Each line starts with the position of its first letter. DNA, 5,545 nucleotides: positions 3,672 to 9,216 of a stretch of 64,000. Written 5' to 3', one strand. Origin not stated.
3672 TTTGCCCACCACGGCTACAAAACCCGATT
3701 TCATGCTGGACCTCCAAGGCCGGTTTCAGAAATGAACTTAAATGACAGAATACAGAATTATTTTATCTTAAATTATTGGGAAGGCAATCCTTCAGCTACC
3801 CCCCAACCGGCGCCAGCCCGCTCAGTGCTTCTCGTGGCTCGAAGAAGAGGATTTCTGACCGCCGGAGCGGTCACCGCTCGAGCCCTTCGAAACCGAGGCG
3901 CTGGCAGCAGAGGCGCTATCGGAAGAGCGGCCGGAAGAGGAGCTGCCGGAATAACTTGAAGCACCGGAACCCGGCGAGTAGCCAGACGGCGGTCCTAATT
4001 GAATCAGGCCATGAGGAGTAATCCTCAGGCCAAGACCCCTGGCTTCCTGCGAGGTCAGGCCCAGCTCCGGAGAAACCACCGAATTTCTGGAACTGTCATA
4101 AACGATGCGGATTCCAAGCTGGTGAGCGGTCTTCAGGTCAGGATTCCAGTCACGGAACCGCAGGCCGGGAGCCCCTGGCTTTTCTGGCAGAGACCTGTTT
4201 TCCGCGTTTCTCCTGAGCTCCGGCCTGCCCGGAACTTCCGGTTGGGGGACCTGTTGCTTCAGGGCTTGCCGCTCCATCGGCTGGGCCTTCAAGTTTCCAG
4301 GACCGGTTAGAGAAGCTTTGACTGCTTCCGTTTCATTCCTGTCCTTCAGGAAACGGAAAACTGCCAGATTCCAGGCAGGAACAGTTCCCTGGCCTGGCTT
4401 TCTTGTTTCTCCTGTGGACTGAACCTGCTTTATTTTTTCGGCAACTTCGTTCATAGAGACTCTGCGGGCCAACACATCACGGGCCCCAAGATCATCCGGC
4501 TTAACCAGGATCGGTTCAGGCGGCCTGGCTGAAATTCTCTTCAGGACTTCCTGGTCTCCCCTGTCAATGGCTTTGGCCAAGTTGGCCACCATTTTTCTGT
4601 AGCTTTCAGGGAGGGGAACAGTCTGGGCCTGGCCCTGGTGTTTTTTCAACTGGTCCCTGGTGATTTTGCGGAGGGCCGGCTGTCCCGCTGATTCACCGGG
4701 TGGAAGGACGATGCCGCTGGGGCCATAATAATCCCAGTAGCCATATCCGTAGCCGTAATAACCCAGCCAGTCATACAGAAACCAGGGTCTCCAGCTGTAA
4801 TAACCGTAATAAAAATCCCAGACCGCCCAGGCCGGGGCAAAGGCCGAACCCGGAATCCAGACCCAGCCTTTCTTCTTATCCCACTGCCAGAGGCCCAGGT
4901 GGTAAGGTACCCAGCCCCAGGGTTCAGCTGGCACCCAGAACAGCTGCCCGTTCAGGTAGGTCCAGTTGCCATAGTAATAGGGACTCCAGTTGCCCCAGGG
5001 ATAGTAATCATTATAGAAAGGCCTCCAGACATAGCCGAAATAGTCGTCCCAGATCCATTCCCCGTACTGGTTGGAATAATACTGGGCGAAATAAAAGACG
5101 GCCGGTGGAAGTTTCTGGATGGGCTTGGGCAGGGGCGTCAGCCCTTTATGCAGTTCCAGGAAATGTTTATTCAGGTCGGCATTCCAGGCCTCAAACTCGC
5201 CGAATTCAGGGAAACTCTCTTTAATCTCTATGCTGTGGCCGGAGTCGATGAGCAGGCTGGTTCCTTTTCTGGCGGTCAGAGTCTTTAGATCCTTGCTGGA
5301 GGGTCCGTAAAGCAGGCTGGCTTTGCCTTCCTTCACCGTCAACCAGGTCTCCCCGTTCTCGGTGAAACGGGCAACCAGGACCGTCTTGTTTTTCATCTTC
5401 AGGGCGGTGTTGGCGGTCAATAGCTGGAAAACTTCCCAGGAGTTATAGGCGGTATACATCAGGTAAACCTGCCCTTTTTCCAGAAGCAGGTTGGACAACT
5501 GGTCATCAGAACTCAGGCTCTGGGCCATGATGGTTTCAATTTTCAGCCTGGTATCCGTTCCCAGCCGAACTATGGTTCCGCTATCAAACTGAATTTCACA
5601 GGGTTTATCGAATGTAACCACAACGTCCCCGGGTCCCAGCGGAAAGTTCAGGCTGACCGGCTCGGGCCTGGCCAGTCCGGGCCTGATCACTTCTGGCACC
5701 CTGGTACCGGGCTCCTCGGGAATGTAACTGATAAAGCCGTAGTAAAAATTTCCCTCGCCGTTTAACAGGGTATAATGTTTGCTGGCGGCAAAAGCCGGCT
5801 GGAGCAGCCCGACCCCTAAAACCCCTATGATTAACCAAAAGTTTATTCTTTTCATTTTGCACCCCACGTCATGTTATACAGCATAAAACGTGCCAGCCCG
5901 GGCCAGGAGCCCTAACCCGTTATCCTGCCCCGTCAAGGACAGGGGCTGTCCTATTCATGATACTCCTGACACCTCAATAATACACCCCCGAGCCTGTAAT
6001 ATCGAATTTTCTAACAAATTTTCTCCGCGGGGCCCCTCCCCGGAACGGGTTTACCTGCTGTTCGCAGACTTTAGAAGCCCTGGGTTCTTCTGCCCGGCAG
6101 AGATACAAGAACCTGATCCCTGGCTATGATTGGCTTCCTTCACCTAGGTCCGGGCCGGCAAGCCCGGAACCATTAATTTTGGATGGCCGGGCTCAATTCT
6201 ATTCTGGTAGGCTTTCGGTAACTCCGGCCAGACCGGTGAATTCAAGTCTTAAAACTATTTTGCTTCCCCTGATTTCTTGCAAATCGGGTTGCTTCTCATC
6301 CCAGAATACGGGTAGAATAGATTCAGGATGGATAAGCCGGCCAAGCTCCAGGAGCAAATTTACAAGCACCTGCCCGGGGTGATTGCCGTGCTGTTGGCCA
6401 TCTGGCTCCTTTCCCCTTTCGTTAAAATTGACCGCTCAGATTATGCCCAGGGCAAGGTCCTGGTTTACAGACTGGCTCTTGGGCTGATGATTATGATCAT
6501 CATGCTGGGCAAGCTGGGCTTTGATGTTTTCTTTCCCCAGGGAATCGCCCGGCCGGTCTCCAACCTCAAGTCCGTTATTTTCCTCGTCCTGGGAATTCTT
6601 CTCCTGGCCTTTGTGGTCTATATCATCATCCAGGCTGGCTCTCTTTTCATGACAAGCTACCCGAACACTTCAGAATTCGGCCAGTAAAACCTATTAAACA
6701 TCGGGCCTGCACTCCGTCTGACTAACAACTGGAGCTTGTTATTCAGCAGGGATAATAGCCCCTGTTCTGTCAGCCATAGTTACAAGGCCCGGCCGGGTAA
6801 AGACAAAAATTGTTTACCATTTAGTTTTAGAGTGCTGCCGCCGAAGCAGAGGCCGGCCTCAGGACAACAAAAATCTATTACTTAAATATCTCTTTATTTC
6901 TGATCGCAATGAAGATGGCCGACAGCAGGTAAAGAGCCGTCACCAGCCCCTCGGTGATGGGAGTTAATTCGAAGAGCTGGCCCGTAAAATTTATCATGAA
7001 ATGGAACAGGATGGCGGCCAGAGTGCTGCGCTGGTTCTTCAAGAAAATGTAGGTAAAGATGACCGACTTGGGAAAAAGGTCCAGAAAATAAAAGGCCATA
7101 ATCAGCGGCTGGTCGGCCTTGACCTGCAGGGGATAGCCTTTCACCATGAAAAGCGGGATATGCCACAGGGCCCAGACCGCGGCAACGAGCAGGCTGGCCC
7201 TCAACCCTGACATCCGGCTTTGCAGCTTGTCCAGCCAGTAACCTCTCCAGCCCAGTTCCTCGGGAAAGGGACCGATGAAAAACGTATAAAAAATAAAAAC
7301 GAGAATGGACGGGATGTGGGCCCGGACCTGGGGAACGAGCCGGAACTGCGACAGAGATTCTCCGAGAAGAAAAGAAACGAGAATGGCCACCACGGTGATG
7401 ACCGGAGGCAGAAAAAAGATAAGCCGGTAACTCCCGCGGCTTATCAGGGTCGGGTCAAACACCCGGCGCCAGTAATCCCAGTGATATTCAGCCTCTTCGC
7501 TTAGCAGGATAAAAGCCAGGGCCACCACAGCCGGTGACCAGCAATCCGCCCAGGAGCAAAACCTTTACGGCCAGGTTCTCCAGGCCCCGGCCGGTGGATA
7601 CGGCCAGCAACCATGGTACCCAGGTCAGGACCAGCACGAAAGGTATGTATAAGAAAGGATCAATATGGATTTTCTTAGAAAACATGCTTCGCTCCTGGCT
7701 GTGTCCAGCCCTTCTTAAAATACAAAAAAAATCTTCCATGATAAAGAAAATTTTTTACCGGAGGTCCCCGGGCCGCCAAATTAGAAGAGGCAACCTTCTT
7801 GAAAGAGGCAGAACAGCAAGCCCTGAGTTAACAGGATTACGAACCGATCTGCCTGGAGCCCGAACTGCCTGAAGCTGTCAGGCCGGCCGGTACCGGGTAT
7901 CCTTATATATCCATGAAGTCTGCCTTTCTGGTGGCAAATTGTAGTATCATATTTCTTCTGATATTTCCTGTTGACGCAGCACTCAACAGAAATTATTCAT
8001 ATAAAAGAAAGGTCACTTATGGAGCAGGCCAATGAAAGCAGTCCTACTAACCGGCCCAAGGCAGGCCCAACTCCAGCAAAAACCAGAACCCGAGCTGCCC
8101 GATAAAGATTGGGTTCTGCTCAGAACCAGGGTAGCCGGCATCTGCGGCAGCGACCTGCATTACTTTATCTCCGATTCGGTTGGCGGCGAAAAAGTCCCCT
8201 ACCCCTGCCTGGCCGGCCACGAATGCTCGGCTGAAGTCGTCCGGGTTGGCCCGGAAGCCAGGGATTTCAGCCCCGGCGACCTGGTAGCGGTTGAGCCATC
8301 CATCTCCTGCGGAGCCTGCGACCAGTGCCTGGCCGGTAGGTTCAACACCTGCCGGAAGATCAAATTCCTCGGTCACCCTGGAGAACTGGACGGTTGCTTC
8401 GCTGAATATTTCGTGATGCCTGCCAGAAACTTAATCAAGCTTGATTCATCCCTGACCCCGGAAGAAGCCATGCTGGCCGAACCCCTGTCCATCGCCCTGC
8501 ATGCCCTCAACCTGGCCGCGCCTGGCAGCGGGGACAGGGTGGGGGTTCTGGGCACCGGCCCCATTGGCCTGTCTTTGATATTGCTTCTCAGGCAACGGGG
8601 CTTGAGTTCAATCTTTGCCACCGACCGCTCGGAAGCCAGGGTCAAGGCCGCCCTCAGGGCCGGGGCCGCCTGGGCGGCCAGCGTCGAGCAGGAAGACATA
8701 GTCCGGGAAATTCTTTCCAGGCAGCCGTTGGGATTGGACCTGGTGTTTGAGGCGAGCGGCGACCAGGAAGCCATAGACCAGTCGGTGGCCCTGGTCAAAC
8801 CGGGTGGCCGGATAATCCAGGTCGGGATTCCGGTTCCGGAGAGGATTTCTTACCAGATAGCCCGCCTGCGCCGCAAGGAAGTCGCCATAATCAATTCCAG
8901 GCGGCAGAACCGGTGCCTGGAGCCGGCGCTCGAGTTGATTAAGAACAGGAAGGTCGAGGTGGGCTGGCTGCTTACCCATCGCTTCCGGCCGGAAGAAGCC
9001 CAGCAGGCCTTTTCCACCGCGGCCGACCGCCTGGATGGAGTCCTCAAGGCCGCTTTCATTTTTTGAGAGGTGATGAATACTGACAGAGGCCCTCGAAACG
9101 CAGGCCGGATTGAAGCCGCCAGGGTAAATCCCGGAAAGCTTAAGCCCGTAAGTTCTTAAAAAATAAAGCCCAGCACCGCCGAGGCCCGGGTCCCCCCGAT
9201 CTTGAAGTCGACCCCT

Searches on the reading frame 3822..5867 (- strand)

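Call 7: search_protein_families(library=pfam, proteins=[window:3822-5867:-], max_evalue=0.0001)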
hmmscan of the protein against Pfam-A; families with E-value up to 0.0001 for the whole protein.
window:3822-5867:- (681 aa): 2 families
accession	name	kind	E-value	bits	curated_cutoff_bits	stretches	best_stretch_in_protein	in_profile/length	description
PF20245.3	DUF6600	-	5e-15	55.9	27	1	266-361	5-97/102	Family of unknown function (DUF6600)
PF04773.18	FecR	-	5.4e-05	24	24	0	87-183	8-96/97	FecR protein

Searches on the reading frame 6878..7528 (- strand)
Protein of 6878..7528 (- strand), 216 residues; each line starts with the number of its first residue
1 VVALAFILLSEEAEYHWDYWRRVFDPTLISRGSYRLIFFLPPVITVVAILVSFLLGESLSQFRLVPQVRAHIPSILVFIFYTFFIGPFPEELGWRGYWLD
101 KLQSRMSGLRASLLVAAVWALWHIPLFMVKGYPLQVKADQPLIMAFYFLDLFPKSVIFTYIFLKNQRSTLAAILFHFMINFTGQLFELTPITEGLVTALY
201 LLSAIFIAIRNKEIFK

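Call 7: search_protein_families(library=pfam, proteins=[window:6878-7528:-], max_evalue=0.0001)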
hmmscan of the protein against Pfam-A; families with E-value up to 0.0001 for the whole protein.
window:6878-7528:- (216 aa): 1 family
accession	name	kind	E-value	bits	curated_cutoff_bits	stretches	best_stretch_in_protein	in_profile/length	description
PF02517.21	Rce1-like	-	1.9e-18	66.9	22.4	1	74-181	3-92/93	Type II CAAX prenyl endopeptidase Rce1-like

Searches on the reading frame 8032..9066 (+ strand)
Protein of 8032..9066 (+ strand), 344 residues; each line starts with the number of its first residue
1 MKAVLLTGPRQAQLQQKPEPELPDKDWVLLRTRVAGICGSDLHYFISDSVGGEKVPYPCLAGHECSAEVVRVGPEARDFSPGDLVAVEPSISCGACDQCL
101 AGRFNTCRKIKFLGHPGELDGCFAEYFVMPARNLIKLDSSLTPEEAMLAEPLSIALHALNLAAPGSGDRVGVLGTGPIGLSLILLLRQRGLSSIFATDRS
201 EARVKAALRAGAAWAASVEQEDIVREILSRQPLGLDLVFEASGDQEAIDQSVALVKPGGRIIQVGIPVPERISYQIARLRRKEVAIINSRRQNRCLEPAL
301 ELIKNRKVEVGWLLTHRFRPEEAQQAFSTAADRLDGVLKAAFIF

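Call 7: search_protein_families(library=pfam, proteins=[window:8032-9066:+], max_evalue=0.0001)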
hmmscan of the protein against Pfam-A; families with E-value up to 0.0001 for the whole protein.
window:8032-9066:+ (344 aa): 4 families
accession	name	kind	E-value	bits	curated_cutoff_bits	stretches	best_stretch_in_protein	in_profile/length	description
PF08240.17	ADH_N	-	3.1e-29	101.7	23.5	1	25-138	2-103/104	Alcohol dehydrogenase GroES-like domain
PF00107.32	ADH_zinc_N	-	6.2e-21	75.1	31.8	1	177-304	1-128/129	Zinc-binding dehydrogenase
PF16912.11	Glu_dehyd_C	-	1.1e-13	51.7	34.9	1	146-338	4-209/211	Glucose dehydrogenase C-terminus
PF13602.12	ADH_zinc_N_2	-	8.7e-06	27.1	27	1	219-328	10-121/134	Zinc-binding dehydrogenase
